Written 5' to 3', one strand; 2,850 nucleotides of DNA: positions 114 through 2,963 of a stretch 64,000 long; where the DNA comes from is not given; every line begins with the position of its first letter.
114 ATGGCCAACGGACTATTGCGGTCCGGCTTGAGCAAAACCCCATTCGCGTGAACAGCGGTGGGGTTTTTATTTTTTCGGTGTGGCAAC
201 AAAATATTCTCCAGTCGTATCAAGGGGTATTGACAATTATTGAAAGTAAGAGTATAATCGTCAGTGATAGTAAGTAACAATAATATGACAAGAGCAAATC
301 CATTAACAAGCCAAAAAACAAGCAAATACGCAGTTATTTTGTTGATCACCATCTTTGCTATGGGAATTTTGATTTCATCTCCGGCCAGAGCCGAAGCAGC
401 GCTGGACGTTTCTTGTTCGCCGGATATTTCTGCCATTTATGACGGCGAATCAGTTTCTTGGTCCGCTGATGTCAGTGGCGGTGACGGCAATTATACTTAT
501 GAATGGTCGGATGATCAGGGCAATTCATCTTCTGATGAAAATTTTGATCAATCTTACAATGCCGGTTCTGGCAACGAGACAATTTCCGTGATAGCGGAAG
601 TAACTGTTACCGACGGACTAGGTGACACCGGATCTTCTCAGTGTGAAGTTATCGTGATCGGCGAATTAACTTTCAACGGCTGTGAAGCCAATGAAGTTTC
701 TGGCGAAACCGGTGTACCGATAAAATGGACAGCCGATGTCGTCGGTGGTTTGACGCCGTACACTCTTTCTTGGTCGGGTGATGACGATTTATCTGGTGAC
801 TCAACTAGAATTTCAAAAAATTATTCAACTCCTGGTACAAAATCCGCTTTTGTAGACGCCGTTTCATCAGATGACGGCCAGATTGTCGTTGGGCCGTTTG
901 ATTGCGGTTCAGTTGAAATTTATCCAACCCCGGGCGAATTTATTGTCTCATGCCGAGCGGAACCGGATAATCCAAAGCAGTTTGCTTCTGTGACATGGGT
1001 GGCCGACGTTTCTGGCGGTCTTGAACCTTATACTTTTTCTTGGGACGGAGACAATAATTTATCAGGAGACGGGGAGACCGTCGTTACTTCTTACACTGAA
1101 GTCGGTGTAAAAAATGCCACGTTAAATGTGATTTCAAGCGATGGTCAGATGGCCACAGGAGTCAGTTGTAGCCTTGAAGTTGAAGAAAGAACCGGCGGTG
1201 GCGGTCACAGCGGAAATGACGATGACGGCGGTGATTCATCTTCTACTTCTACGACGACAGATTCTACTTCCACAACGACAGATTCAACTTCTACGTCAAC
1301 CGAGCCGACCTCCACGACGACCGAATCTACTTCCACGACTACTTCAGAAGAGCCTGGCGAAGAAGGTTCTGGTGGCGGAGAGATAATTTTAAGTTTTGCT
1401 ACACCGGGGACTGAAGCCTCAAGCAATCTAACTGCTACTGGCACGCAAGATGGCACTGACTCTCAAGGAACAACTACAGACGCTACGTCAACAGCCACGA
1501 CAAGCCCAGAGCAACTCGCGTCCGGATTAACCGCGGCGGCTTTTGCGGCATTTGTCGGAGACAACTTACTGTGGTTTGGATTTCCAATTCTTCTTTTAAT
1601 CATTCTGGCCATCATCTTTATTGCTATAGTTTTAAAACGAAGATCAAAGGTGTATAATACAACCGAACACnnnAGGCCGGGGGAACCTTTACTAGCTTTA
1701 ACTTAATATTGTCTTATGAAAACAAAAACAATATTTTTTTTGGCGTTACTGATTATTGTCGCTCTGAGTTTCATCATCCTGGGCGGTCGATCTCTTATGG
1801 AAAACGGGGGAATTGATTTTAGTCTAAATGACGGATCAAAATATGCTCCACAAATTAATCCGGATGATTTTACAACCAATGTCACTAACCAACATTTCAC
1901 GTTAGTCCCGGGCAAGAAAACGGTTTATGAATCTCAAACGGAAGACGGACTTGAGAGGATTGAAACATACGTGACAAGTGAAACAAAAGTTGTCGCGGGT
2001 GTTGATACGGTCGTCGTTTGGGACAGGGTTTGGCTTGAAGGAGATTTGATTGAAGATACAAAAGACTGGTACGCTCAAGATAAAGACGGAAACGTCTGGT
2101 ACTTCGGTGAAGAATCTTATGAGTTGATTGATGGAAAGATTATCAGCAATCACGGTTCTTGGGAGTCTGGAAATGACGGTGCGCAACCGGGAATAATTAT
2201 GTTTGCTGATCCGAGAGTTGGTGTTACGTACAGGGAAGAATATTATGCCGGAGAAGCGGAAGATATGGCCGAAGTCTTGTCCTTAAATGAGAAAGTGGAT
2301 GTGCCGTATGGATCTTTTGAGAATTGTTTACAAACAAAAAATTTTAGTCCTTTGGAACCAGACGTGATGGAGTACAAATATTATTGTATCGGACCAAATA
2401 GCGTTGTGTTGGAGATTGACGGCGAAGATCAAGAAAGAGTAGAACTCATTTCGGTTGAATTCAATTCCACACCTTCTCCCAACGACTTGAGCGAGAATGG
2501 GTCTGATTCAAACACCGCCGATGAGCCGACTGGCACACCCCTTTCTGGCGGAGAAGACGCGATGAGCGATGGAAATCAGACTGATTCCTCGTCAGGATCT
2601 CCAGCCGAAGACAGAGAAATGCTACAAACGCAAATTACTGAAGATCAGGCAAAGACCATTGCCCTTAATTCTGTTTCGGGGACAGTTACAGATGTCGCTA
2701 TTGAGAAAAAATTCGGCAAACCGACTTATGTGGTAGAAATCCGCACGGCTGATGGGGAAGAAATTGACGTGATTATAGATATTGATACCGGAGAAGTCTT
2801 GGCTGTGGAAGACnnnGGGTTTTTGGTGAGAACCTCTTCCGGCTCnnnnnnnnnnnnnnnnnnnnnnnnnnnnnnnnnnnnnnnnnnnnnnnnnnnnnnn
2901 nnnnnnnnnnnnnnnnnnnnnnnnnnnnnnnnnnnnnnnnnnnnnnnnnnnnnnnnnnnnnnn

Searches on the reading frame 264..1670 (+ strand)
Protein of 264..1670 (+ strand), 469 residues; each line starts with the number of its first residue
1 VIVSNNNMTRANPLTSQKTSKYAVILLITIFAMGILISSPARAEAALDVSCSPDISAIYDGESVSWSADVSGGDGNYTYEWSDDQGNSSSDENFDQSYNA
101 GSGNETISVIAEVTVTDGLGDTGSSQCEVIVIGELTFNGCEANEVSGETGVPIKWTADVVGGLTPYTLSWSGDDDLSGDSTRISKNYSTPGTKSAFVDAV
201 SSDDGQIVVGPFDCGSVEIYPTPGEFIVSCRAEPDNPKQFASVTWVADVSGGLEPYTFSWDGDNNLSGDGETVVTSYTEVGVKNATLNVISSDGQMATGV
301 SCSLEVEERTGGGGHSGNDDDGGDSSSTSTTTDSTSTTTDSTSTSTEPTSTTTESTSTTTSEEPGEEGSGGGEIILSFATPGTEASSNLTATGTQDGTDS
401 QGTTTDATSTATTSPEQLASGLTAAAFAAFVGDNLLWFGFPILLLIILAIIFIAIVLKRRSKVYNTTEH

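Call 18: search_protein_families(library=pfam, proteins=[window:264-1670:+], max_evalue=5)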
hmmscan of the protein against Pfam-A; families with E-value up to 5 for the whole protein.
window:264-1670:+ (469 aa): 7 families
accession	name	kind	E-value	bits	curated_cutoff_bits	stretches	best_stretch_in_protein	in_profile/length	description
PF13573.12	SprB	-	2.8e-07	30.5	28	3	68-85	19-36/37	SprB repeat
PF13273.12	DUF4064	-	0.0029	18.3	32.1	1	405-461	41-85/102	Protein of unknown function (DUF4064)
PF18911.6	PKD_4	-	0.021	15.3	27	2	245-297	24-76/85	PKD domain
PF24013.1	DUF7327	-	0.039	14.4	27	1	29-93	11-77/85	Family of unknown function (DUF7327)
PF25667.1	ASFV_P17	-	0.1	13.1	27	1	416-461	20-63/117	African swine fever virus minor capsid protein p17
PF05393.16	Hum_adeno_E3A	-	0.49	11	22.9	1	404-461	9-66/100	Human adenovirus early E3A glycoprotein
PF05283.16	MGC-24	-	0.76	10.6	28.5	1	380-465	59-138/140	Multi-glycosylated core protein 24 (MGC-24), sialomucin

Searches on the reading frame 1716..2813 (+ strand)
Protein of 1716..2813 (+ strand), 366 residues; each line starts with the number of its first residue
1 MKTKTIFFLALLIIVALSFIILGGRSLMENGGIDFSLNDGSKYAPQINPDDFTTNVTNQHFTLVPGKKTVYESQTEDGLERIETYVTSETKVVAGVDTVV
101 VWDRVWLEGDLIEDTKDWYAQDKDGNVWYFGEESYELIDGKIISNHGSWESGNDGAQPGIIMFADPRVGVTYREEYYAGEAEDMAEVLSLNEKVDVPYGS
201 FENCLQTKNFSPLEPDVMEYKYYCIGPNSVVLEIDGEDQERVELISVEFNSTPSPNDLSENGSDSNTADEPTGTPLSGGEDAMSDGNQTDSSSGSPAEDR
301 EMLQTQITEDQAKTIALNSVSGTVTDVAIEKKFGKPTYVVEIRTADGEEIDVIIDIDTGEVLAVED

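Call 7: search_protein_families(library=ncbifam, proteins=[window:1716-2813:+], max_evalue=0.01)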
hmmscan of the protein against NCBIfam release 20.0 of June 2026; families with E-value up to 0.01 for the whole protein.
window:1716-2813:+ (366 aa): 1 family
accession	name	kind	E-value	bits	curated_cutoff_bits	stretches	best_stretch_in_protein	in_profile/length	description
NF051432.1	PepSY_MTB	domain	8.7e-06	26.1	60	1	303-357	37-91/101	PepSY domain-containing protein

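Call 18: search_protein_families(library=pfam, proteins=[window:1716-2813:+], max_evalue=5)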
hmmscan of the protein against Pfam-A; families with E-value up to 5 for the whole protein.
window:1716-2813:+ (366 aa): 1 family
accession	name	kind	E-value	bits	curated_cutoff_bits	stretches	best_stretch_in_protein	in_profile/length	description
PF03413.25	PepSY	-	7.5e-12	45.8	24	1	307-365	2-60/60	Peptidase propeptide and YPEB domain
